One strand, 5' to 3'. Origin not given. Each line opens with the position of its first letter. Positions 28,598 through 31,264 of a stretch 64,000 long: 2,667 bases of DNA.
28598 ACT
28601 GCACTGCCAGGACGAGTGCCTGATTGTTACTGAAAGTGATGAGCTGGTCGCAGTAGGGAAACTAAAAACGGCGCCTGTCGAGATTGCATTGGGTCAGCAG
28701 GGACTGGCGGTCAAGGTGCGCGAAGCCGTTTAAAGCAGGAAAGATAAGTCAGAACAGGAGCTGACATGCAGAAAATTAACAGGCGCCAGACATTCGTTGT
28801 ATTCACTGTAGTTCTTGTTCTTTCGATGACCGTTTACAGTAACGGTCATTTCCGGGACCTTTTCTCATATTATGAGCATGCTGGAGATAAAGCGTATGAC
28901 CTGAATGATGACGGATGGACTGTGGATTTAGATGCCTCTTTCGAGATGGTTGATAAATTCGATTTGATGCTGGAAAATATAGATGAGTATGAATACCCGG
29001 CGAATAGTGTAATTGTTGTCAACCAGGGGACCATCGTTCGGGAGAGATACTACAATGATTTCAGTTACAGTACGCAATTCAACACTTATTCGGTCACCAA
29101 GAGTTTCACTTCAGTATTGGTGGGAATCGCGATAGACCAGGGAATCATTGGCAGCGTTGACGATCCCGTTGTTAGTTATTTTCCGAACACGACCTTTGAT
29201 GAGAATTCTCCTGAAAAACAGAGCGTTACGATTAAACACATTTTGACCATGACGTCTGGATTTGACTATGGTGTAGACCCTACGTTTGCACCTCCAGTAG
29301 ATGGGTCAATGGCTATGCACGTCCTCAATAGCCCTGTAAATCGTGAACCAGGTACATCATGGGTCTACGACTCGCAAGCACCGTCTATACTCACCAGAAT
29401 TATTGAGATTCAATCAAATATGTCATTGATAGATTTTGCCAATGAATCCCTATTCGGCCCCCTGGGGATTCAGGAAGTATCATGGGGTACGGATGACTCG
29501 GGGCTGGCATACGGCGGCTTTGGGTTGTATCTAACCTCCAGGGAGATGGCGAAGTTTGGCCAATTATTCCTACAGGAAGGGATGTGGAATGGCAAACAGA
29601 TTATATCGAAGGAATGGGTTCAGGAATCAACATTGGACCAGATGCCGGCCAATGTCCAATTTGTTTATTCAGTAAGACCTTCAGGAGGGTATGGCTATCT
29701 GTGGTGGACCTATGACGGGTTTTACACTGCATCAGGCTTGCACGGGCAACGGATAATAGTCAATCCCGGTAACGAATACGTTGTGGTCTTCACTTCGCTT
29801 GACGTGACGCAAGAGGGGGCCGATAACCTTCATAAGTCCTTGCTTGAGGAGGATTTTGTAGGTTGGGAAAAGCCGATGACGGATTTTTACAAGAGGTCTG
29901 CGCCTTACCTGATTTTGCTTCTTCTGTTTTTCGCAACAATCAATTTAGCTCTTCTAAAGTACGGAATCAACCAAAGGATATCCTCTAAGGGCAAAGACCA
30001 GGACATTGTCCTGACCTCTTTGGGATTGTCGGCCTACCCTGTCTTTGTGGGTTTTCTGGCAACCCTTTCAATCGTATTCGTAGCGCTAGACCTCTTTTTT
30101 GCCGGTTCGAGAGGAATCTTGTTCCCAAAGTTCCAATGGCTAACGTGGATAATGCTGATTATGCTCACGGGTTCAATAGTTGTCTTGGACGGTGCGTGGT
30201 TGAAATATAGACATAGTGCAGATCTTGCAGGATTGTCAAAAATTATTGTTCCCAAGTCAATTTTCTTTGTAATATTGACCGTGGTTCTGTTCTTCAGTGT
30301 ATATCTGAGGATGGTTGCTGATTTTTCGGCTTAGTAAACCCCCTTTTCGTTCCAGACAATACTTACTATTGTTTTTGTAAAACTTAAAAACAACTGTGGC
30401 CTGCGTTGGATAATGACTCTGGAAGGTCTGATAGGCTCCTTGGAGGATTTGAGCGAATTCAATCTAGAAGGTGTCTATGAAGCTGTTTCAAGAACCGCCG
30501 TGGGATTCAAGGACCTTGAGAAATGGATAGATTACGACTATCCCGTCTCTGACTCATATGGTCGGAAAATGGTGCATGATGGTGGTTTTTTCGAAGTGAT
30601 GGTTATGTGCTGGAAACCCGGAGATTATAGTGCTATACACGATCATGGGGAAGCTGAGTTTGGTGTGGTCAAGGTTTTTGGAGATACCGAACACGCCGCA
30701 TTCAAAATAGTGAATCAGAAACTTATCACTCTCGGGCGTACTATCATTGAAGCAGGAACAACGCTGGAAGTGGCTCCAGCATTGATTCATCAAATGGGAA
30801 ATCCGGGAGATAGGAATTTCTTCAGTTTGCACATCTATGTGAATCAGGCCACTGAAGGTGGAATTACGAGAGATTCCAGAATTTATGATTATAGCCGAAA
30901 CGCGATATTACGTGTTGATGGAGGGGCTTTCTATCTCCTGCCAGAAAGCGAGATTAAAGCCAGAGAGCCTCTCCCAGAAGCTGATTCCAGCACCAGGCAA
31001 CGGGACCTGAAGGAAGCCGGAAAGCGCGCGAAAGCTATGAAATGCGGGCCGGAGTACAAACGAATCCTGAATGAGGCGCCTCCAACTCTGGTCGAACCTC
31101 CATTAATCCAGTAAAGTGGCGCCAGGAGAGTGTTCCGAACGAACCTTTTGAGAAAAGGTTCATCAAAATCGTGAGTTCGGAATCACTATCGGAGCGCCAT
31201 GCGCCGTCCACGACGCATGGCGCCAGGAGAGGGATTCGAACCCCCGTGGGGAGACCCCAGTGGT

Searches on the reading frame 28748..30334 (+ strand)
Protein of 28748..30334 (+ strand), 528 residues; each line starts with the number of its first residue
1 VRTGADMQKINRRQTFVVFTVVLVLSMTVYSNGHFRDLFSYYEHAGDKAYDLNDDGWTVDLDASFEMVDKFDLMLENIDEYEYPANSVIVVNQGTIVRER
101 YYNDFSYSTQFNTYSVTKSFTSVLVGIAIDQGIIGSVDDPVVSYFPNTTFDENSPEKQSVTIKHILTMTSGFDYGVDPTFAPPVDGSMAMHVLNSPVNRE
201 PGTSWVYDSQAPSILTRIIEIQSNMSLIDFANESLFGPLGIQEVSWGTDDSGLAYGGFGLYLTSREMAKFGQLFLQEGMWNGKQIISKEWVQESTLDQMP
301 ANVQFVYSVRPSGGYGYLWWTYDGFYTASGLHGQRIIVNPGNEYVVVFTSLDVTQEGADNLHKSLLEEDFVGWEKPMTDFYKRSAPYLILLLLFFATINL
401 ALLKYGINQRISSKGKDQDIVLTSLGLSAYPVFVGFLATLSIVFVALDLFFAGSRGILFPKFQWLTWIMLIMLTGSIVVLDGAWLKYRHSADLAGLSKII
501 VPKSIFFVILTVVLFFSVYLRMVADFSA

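Call 57: search_protein_families(library=pfam, proteins=[window:28748-30334:+], max_evalue=0.001)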
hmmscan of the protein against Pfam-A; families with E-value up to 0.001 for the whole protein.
window:28748-30334:+ (528 aa): 1 family
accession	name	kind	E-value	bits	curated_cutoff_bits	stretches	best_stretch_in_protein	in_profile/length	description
PF00144.29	Beta-lactamase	-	1.8e-35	123.2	27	1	79-350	10-308/329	Beta-lactamase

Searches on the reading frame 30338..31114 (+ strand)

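Call 57: search_protein_families(library=pfam, proteins=[window:30338-31114:+], max_evalue=0.001)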
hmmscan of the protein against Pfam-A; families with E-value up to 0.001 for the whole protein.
window:30338-31114:+ (258 aa): 1 family
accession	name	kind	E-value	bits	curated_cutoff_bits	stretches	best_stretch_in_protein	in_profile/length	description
PF05995.18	CDO_I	-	8e-09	35.7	23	1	59-168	43-158/170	Cysteine dioxygenase type I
